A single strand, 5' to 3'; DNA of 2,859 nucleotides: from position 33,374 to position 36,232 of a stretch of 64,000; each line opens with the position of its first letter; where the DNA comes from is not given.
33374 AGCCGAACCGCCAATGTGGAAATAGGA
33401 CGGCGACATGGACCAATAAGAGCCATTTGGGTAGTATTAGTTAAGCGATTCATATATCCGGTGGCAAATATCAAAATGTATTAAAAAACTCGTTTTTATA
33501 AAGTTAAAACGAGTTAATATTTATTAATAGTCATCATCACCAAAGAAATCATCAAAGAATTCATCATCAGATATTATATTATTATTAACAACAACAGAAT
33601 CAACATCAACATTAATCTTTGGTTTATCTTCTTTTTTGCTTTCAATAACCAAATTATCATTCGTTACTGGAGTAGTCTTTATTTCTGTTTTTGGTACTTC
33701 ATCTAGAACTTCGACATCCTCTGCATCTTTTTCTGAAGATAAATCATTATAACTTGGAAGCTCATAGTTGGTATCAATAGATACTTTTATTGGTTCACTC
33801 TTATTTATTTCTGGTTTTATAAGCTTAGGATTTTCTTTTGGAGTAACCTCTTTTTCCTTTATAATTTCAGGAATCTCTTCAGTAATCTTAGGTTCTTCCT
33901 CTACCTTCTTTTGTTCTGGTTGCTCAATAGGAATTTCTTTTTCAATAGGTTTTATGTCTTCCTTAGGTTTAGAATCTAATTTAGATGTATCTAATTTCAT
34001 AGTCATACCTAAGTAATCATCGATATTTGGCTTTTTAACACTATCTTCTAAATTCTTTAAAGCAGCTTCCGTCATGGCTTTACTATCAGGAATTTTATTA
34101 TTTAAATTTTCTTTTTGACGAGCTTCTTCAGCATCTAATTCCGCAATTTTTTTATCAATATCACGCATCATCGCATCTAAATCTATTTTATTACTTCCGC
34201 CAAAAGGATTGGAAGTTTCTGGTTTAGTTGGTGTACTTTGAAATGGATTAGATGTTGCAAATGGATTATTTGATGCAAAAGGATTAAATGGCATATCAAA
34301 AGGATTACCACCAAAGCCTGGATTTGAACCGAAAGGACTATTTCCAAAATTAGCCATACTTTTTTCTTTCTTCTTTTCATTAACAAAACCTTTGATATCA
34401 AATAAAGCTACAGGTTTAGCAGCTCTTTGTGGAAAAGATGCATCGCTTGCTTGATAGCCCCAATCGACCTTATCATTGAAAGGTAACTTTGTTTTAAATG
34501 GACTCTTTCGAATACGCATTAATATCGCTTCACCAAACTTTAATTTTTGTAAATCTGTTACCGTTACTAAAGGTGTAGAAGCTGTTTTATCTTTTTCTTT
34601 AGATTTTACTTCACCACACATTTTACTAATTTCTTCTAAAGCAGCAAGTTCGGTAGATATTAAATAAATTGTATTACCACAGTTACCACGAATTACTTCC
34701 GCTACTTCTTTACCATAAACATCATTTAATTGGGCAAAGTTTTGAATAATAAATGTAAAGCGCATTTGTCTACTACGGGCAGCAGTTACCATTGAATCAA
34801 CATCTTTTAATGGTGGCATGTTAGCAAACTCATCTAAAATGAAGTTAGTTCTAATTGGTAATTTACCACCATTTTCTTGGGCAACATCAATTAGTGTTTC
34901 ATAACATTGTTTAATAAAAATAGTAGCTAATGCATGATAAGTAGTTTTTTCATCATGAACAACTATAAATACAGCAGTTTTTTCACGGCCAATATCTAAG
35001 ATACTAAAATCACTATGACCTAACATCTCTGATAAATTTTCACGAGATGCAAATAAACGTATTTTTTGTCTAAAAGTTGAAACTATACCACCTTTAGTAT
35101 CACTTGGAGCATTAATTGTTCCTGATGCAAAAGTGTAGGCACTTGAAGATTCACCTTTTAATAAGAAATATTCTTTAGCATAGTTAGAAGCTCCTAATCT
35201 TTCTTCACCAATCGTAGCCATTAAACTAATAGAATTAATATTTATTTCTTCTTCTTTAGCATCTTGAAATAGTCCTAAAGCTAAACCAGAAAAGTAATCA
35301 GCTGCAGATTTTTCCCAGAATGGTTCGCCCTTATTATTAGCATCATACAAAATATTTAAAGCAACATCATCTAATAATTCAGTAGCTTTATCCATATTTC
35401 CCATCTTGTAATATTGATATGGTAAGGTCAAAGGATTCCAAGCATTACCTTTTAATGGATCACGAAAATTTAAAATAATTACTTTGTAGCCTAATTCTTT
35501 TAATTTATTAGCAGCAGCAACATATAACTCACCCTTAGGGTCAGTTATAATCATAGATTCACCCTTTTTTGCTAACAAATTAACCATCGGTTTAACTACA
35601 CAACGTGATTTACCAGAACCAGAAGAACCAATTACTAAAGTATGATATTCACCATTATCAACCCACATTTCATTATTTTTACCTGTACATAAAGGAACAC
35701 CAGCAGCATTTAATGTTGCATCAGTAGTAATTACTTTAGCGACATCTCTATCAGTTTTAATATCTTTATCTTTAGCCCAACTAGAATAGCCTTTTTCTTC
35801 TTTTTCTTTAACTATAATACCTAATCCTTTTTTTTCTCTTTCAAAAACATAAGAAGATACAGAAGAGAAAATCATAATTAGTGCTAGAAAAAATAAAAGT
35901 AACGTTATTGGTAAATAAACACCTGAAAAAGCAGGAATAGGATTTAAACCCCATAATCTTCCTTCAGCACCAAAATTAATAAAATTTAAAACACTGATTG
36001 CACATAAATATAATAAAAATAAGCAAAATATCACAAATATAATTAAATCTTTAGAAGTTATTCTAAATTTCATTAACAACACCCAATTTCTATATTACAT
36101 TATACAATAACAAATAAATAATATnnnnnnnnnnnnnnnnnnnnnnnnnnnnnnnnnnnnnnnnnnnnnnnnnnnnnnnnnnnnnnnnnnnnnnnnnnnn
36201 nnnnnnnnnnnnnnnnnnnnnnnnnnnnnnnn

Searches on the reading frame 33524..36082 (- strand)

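Call 8: search_protein_families(library=pfam, proteins=[window:33524-36082:-], max_evalue=0.01)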
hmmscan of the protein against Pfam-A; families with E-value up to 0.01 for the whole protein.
window:33524-36082:- (852 aa): 7 families
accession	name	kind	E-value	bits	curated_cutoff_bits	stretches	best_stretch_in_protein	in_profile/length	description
PF02534.20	T4SS-DNA_transf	-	1.4e-52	179.5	20.1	1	102-499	2-392/468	Type IV secretory system Conjugative DNA transfer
PF12696.13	TraG-D_C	-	1.9e-22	79.9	22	1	412-501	2-91/126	TraM recognition site of TraD and TraG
PF10412.15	TrwB_AAD_bind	-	7.1e-22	78.3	20.5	1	144-503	14-337/387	Type IV secretion-system coupling protein DNA-binding domain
PF01935.23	DUF87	-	2e-06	28.5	23.2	1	147-211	25-86/220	Helicase HerA, central domain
PF01580.24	FtsK_SpoIIIE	-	0.00093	19.1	24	1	144-184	38-81/221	FtsK/SpoIIIE family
PF00270.35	DEAD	-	0.0011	19.2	26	1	147-200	16-71/167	DEAD/DEAH box helicase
PF12846.13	AAA_10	-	0.0039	16.7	27.5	1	146-205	22-79/362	AAA-like domain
